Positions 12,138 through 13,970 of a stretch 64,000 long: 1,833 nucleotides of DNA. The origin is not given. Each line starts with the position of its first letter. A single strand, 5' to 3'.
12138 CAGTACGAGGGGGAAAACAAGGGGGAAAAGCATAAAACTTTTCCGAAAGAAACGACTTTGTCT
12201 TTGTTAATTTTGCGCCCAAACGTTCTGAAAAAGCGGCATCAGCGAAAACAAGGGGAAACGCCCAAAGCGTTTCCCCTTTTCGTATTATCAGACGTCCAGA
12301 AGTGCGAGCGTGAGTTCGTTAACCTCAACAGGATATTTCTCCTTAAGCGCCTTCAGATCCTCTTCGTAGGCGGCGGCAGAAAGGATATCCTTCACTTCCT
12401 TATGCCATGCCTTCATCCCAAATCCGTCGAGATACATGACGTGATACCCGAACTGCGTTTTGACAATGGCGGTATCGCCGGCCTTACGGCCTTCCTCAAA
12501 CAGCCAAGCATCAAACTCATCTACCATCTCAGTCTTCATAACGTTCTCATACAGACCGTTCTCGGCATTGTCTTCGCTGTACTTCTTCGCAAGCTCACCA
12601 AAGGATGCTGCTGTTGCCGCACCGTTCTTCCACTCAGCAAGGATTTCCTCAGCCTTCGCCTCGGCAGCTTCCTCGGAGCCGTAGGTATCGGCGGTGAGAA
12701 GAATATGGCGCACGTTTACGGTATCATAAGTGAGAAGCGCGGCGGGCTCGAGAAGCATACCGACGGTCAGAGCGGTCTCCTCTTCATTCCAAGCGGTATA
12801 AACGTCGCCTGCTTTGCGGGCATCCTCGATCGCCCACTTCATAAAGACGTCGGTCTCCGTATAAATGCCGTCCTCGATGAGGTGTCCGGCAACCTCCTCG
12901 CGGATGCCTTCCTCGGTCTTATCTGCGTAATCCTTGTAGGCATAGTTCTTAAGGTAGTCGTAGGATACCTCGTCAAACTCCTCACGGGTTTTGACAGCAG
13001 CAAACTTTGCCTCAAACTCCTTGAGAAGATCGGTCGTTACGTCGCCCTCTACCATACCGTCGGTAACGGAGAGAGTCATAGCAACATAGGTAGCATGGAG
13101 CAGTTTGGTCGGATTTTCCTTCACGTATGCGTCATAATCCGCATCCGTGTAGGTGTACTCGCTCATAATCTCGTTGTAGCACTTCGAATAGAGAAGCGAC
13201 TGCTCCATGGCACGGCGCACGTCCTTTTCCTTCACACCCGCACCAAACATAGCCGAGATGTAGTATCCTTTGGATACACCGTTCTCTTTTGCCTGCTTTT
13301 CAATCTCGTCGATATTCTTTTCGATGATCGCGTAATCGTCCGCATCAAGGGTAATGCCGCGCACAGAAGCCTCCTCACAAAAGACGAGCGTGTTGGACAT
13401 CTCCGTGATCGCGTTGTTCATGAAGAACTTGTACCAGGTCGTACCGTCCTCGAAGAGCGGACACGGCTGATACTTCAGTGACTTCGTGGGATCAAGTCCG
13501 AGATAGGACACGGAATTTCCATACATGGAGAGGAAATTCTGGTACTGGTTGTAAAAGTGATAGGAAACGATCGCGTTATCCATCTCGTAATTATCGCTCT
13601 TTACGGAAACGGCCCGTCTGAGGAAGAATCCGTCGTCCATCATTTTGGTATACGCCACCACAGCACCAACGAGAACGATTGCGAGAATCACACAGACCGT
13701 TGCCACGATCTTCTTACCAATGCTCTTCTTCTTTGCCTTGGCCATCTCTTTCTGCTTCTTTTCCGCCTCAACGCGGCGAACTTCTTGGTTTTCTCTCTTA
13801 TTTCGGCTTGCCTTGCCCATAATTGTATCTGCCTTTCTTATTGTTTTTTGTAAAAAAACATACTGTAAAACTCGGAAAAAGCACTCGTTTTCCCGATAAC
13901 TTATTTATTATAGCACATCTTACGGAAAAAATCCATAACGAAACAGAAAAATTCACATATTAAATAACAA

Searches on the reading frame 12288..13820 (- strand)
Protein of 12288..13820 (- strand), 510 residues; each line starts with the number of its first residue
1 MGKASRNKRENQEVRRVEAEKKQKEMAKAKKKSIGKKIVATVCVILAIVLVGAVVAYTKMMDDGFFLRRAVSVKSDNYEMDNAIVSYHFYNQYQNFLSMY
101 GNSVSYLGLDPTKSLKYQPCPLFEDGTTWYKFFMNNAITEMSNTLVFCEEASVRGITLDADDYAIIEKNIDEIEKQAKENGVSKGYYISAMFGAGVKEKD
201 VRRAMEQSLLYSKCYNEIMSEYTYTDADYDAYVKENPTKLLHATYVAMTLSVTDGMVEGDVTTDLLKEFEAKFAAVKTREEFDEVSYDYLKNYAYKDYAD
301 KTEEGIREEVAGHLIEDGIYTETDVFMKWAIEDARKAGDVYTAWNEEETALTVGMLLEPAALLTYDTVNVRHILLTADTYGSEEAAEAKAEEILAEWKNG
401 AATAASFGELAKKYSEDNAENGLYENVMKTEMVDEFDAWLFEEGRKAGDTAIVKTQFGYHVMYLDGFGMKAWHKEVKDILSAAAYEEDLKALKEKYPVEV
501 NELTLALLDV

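Call 65: search_protein_families(library=pfam, proteins=[window:12288-13820:-], max_evalue=0.00001)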
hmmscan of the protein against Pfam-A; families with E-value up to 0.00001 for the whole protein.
window:12288-13820:- (510 aa): 2 families
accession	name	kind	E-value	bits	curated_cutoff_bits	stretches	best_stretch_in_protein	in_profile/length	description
PF13616.12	Rotamase_3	-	1.1e-14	55.4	22.5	1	366-462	14-110/116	PPIC-type PPIASE domain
PF00639.27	Rotamase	-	3.5e-13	50.8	21.7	1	372-465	1-96/97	PPIC-type PPIASE domain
